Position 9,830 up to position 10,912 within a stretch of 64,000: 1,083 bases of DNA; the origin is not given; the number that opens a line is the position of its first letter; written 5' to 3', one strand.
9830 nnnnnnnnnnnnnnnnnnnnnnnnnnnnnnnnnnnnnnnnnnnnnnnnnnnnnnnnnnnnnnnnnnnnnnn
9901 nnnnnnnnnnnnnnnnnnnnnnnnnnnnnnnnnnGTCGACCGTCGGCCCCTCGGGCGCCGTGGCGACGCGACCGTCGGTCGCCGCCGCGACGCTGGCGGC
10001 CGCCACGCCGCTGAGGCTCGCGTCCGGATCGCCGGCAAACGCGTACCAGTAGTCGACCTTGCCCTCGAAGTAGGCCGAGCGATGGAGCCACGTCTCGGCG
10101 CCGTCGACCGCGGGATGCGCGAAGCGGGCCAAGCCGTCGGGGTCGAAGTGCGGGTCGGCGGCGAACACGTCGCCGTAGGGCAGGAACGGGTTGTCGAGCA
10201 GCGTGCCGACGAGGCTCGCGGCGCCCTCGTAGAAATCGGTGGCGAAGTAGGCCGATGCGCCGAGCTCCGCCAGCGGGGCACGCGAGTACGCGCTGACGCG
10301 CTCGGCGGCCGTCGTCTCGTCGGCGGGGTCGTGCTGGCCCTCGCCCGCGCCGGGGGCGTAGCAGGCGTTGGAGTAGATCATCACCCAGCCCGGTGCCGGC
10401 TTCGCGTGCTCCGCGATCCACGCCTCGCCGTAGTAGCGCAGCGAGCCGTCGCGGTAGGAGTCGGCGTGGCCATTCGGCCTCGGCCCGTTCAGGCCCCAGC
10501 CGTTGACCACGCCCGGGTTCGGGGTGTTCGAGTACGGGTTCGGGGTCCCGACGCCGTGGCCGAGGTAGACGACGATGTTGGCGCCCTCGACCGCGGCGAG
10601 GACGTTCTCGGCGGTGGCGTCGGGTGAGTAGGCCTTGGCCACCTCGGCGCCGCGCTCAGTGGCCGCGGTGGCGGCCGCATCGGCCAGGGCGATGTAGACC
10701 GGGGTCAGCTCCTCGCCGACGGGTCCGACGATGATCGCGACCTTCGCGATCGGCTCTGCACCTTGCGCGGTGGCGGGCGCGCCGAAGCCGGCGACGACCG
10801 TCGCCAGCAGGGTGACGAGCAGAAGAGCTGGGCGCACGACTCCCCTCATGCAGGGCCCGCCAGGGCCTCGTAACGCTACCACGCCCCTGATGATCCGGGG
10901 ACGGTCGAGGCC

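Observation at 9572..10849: Secreted protein combining a putative caspase-fold Cys peptidase domain with an RlpA/expansin-like DPBB domain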

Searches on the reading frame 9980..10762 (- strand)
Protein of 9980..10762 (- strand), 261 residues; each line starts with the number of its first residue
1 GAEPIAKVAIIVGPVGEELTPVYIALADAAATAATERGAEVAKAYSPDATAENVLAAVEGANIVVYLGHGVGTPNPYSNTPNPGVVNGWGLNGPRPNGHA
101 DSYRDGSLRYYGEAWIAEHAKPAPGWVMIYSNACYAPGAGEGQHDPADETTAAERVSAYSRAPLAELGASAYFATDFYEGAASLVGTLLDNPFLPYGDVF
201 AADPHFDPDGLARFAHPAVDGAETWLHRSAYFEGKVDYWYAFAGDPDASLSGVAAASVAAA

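Call 30: search_solved_structures(query=A2, max_evalue=10, show_alignments=3)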
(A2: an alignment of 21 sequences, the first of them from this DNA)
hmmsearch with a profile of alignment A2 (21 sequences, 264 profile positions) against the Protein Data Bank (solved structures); distinct sequences matched with E-value up to 10: 1.
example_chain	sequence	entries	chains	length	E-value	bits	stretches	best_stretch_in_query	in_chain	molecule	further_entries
6c2u_A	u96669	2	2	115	0.11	15.5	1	4-45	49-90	phosphate-loop protein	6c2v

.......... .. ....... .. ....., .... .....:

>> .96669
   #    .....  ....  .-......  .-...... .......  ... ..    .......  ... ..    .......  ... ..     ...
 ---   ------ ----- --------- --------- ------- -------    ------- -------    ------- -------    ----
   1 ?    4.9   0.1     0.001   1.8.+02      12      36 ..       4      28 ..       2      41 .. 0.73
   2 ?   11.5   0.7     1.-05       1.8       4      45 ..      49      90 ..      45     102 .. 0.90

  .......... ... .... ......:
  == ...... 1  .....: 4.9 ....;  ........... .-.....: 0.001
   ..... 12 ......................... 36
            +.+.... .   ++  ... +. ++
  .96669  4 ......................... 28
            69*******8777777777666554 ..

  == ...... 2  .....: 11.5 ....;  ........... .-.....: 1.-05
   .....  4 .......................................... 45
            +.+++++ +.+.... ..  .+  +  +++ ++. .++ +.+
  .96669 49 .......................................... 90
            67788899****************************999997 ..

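Call 31: search_protein_families(library=pfam, alignment_id=A2, max_evalue=10)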
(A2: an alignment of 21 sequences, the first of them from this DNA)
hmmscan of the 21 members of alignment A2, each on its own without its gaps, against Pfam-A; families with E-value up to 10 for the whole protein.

A. member 1, seq(261 aa): 1 family
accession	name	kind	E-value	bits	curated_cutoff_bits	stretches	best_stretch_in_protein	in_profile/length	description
PF01364.23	Peptidase_C25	-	0.11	12.2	23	1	36-74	209-243/374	Peptidase family C25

B. families by the number of members that match (of 21 scanned): 7 families
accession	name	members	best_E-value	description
PF01364.23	Peptidase_C25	10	0.014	Peptidase family C25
PF03568.22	Peptidase_C50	5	0.097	Peptidase family C50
PF13941.12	MutL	1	0.03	MutL protein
PF02778.19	tRNA_int_endo_N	1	0.096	tRNA intron endonuclease, N-terminal domain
PF21514.3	FimA-like_C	1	0.12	FimA-like major fimbrial subunit protein, C-terminal domain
PF13536.12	EmrE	1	0.38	Putative multidrug resistance efflux transporter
PF05124.17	S_layer_C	1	1.1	S-layer like family, outer domain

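Call 39: find_related_loci(query=A2, collection=genome_contigs, flank=5000)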
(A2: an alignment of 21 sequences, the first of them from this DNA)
Query A2 (261 aa) in genome_contigs; peptide patterns used: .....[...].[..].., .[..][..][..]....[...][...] (x = any residue, [..] = any of these).
598 stretches matched a pattern (row limit reached: there are more); 533 encode a relative of the query (tblastn E <= 1e-3); the best 80 are kept; 80 distinct loci.
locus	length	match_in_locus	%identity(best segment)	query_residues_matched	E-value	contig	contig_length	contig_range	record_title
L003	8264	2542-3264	78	7-246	8e-122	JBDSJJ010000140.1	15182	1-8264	MAG: Candidatus Limnocylindria bacterium isolate cluster1_bin.32 k127_4445883, whole genome shotgun sequence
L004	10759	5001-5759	73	7-258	4e-120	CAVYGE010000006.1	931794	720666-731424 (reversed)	MAG: uncultured Chloroflexia bacterium isolate MFD01275.bin.2.46 genome assembly, contig: contig_8809, whole genome shot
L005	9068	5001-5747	77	7-254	8e-119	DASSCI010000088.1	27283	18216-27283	MAG TPA_asm: Candidatus Limnocylindria bacterium isolate SMAG_U917 k141_1216725, whole genome shotgun sequence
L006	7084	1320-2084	76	1-253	5e-118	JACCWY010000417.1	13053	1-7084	MAG: Chloroflexota bacterium isolate MGR_bin164 SD2897-2912_k127_2186055, whole genome shotgun sequence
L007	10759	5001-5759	77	7-258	8e-118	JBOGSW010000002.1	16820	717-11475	MAG: Candidatus Limnocylindria bacterium isolate M3-S_metawrap_bin.20 k127_2986073, whole genome shotgun sequence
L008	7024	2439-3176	77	7-251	3e-117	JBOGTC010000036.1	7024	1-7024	MAG: Candidatus Limnocylindria bacterium isolate M3-S_metawrap_bin.244 k127_3252425, whole genome shotgun sequence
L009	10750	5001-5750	77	7-254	1e-116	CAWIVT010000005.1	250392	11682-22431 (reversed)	MAG: uncultured Chloroflexia bacterium isolate MFD04212.bin.2.63 genome assembly, contig: contig_41439, whole genome sho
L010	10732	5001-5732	75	10-252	2e-115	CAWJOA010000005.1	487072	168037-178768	MAG: uncultured Chloroflexia bacterium isolate MFD02840.bin.2.336 genome assembly, contig: contig_21020, whole genome sh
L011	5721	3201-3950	76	7-255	2e-115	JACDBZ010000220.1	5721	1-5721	MAG: Chloroflexota bacterium isolate MGR_bin295 SD2897-2912_k127_639872, whole genome shotgun sequence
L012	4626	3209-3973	75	7-261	2e-112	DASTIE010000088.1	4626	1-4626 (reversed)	MAG TPA_asm: Candidatus Limnocylindrales bacterium isolate SMAG_U877 k141_1637452, whole genome shotgun sequence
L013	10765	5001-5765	75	7-261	6e-112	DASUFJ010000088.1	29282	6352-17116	MAG TPA_asm: Candidatus Limnocylindria bacterium isolate SMAG_U1376 k141_702914, whole genome shotgun sequence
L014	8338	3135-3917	68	2-261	8e-108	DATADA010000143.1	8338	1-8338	MAG TPA_asm: Candidatus Limnocylindria bacterium isolate SMAG_U6738 k141_2700026, whole genome shotgun sequence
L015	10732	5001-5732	70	7-249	1e-99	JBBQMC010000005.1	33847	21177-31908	MAG: Candidatus Limnocylindria bacterium isolate Co_metawrap_446 Cmw_446_k141_8621104_length_33847_cov_8.9991, whole gen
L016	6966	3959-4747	63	3-260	2e-98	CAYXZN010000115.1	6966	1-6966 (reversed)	MAG TPA_asm: uncultured Steroidobacteraceae bacterium isolate SRP284430_co1_92 genome assembly, contig: NODE_9033_length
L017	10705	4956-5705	66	1-249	8e-97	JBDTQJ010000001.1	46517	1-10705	MAG: Chloroflexota bacterium isolate cluster3_bin.219 NODE_1910_length_46517_cov_15.920580, whole genome shotgun sequenc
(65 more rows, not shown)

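Call 43: predict_structure(alignment_id=A2)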
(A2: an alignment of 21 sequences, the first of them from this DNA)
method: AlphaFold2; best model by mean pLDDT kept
length: 261 residues; sequences in the alignment: 21
mean_pLDDT: 93.5   pTM: 0.92
mean pLDDT of the five models: 93.5, 92.6, 92.2, 92.0, 91.9
residues with pLDDT >= 90: 223; 70-90: 27; 50-70: 6; < 50: 5
segments of 3 or more residues with pLDDT < 50: 257-261
pLDDT, mean of each block of 10 residues (from residue 1): 85 97 98 97 98 98 96 87 93 94 95 97 97 92 88 97 97 96 98 97 95 98 97 92 98 58 47
secondary structure, 60 per line:
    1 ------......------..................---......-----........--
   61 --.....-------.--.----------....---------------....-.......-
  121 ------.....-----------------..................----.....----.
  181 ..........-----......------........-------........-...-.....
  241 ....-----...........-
elements in order: E7-12 H19-36 E40-45 H51-58 E63-67 E89-92 E108-111 H113-119 E127-131 H149-166 E171-175 H180-190 H196-201 E211-215 E223-230 E236-244 H250-260

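Call 55: fold_search(model_id=the predicted structure, library=pdb)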
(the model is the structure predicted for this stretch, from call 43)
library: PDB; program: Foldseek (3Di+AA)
matches with E <= 10: 1192; with E <= 0.001: 2
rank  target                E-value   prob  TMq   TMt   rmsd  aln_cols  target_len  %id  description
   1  8tl0_I                1.7e-05  1.00  0.42  0.25   5.0       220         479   14  Structure of activated SAVED-CHAT filament (released 2024-03-06)
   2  8tl0_B                4.4e-05  1.00  0.41  0.25   5.3       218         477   15  Structure of activated SAVED-CHAT filament (released 2024-03-06)
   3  7x8a_D                1.8e-03  0.93  0.31  0.14   8.2       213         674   13  Cryo-EM structure of a bacterial protein complex (released 2022-11-16)
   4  8rw5                  3.8e-03  0.99  0.37  0.13   6.3       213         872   15  Symmetry expansion of dimeric transmembrane anti-sigma factor DdvA (released 2024-11-06)
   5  5veg_B                5.3e-03  0.97  0.34  0.53   6.5       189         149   10  Structure of a Short-Chain Flavodoxin Associated with a Non-Canonical PDU Bacterial Microcompartment (released 2017-10-11)
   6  6n9j_A                5.3e-03  0.89  0.39  0.30   9.4       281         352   11  X-ray structure of a secreted C11 cysteine protease from Bacteroides thetaiotaomicron in complex with an irreversible  (released 2019-12-11)
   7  6n9j_B                5.3e-03  0.87  0.39  0.30  10.5       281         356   11  X-ray structure of a secreted C11 cysteine protease from Bacteroides thetaiotaomicron in complex with an irreversible  (released 2019-12-11)
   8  5fby_A                9.8e-03  0.94  0.34  0.20   5.7       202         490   14  Crystal structure of ctSPD (released 2016-03-30)
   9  5fc2_B                9.8e-03  0.84  0.31  0.19   7.1       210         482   13  Structure of a separase in complex with a pAMK peptide containing a phospho-serine (released 2016-03-30)
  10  8soq_C                1.1e-02  0.97  0.31  0.39   5.8       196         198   13  S127A variant of LarB, a carboxylase/hydrolase involved in synthesis of the cofactor for lactate racemase, in complex  (released 2023-12-27)
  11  8rot_A                1.1e-02  0.96  0.38  0.13   6.2       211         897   16  Cryo-EM structure of the transmembrane anti-sigma factor DdvA (released 2024-11-06)
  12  5fuq_A                1.1e-02  0.75  0.32  0.31   9.1       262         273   13  CRYSTAL STRUCTURE OF THE H80R VARIANT OF NQO1 BOUND TO DICOUMAROL (released 2017-02-22)
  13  1qbg_A                1.3e-02  0.80  0.33  0.32   8.9       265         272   12  CRYSTAL STRUCTURE OF HUMAN DT-DIAPHORASE (NAD(P)H OXIDOREDUCTASE) (released 2000-04-24)
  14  3rpe_A                1.6e-02  0.90  0.27  0.35  11.6       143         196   12  1.1 Angstrom Crystal Structure of Putative Modulator of Drug Activity (MdaB) from Yersinia pestis CO92. (released 2011-05-04)
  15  1qbg_B                2.5e-02  0.63  0.32  0.32   9.0       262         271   12  CRYSTAL STRUCTURE OF HUMAN DT-DIAPHORASE (NAD(P)H OXIDOREDUCTASE) (released 2000-04-24)
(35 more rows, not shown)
